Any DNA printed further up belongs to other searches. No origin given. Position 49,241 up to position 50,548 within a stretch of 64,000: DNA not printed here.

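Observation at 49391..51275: Cadherin-like lipoprotein and a PAPS-type sulfotransferase appended to the pilY1 operon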

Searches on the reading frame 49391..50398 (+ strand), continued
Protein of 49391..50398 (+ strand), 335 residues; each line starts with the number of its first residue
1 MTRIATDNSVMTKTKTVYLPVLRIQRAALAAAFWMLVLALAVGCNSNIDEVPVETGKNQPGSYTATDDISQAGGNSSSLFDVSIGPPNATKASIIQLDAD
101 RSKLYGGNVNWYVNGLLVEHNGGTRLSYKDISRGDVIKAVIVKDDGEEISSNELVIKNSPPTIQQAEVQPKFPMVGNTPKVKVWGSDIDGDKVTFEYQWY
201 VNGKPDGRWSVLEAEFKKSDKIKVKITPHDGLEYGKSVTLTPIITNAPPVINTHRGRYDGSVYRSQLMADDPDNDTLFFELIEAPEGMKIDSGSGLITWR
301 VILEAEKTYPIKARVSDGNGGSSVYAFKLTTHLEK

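Call 61: search_protein_representatives(alignment_id=A1)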
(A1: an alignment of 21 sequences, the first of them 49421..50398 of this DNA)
Query: 21 sequences, 301 profile positions. Proteins with E-value up to 0.001 (for the whole library): 101487; up to 1e-10: 45360; up to 1e-30: 12374. The best 150 are listed.
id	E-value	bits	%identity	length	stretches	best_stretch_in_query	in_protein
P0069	0.0e+00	2082.4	-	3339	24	36-245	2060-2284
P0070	0.0e+00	1849.5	-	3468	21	37-216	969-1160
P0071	0.0e+00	1790.1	-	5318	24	35-252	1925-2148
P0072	0.0e+00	1649.4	-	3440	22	40-216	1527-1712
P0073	0.0e+00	1642.3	-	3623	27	42-217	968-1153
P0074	0.0e+00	1446.8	-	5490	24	210-297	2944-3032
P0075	0.0e+00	1388.7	-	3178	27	40-204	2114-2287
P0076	0.0e+00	1337.0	-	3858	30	209-296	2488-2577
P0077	0.0e+00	1331.6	-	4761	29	41-215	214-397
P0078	0.0e+00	1266.7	-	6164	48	203-297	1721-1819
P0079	0.0e+00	1247.0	-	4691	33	121-296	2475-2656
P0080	0.0e+00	1232.7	-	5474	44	187-297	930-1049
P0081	0.0e+00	1231.0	-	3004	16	44-217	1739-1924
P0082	0.0e+00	1212.1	-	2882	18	43-216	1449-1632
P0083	0.0e+00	1210.5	-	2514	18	3-214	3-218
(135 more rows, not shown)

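Call 73: search_protein_families(library=ncbifam, proteins=[L008:6475-8058:-, L029:9851-10750:+], max_evalue=0.00001)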
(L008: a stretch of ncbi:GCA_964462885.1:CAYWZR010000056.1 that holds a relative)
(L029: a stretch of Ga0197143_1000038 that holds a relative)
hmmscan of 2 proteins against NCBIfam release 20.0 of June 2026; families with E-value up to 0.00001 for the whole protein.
L008:6475-8058:- (527 aa): 0 families

L029:9851-10750:+ (299 aa): 1 family
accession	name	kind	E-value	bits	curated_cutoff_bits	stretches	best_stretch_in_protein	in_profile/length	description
NF012211.1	tand_rpt_95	domain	8e-07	28.9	90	1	233-298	15-84/98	tandem-95 repeat protein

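Call 76: find_encoding_contigs(protein=P0064, flank=10000, max_places=2)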
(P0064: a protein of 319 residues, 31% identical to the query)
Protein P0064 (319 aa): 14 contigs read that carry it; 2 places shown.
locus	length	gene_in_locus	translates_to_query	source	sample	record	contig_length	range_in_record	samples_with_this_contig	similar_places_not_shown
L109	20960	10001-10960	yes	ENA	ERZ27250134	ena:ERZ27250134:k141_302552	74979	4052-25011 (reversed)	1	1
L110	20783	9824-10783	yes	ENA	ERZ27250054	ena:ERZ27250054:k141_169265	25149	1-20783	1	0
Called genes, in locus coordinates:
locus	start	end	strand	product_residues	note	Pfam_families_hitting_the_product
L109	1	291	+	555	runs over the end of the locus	PF25323:6TM_PilS, PF00989:PAS (weak), PF08448:PAS_4 (faint), PF13188:PAS_8 (weak), PF13426:PAS_9 (weak), PF00512:HisKA, PF02518:HATPase_c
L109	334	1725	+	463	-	PF00072:Response_reg, PF00158:Sigma54_activat, PF14532:Sigma54_activ_2, PF07728:AAA_5, PF25601:AAA_lid_14, PF02954:HTH_8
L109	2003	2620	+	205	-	PF07963:N_methyl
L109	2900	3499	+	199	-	PF07963:N_methyl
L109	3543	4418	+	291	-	-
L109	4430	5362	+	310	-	PF00005:ABC_tran, PF13304:AAA_21, PF13732:DrrA1-3_C (faint)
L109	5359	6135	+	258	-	PF12679:ABC2_membrane_2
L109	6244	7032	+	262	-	PF06750:A24_N_bact, PF01478:Peptidase_A24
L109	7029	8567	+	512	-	PF00672:HAMP, PF00512:HisKA, PF02518:HATPase_c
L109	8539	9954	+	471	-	PF00072:Response_reg, PF00158:Sigma54_activat, PF14532:Sigma54_activ_2, PF07728:AAA_5 (weak), PF25601:AAA_lid_14, PF02954:HTH_8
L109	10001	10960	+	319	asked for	PF17963:Big_9 (faint)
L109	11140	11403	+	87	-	PF01381:HTH_3, PF13443:HTH_26 (weak)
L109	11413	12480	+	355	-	PF11104:PilM_2, PF05134:T2SSL (weak), PF06723:MreB_Mbl (faint), PF14450:FtsA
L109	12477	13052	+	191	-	PF05137:PilN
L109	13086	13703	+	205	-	PF04350:PilO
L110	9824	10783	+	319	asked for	PF17963:Big_9 (faint)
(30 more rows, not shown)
